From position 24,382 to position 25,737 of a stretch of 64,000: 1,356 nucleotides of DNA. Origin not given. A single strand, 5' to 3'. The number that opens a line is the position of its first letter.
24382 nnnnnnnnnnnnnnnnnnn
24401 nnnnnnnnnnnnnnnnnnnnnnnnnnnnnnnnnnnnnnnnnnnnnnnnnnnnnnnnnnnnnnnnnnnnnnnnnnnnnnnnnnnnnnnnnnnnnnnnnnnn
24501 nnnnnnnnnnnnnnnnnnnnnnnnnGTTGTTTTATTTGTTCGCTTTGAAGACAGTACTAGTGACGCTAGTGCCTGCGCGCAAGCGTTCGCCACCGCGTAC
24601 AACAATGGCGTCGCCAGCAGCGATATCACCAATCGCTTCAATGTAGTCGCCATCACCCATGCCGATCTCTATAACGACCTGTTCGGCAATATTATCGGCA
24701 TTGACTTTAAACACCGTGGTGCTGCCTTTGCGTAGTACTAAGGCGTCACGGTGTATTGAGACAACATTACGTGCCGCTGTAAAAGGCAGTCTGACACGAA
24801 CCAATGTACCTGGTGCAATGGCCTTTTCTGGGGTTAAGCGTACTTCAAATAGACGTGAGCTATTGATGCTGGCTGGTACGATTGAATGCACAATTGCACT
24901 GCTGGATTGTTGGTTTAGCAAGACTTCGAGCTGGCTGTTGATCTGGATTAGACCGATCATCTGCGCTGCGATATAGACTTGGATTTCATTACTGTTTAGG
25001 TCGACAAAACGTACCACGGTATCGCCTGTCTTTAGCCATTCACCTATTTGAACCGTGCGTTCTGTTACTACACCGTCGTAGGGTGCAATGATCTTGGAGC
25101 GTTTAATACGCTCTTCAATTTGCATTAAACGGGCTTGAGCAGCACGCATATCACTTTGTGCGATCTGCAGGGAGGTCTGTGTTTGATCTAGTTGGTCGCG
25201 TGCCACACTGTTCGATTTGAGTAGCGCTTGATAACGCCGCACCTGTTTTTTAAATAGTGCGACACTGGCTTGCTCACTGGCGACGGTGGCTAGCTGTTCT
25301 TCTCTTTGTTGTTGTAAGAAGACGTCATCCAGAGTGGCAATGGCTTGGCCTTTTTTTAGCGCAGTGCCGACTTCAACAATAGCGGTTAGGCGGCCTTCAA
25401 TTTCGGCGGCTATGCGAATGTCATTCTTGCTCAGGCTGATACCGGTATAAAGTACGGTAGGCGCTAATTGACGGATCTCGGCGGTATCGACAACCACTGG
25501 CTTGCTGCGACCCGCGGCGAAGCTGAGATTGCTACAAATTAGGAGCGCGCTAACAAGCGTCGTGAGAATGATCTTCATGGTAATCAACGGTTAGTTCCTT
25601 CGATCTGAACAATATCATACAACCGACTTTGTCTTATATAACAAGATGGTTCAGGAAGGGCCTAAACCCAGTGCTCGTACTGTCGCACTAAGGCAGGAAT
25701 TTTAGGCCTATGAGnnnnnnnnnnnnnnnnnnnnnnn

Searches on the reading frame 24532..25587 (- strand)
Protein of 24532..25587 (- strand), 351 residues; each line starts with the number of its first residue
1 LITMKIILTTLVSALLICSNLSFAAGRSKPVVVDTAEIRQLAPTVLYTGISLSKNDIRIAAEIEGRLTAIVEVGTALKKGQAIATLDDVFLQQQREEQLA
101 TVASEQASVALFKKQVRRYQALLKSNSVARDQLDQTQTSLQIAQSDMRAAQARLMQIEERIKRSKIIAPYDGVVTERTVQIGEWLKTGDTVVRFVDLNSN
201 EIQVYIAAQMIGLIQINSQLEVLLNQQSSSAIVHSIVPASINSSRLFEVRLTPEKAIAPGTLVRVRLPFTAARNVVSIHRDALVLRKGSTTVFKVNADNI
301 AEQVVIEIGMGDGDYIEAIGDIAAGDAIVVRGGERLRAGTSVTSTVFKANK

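Call 23: search_protein_families(library=pfam, proteins=[window:24532-25587:-], max_evalue=0.0001)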
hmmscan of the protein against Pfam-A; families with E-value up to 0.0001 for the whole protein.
window:24532-25587:- (351 aa): 2 families
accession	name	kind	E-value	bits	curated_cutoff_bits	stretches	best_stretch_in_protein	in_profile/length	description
PF16576.10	HlyD_D23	-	2.6e-11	43.7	30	1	57-252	20-200/214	Barrel-sandwich domain of CusB or HlyD membrane-fusion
PF13437.12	HlyD_3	-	2.8e-11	44.5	22.2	1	166-255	2-95/106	HlyD family secretion protein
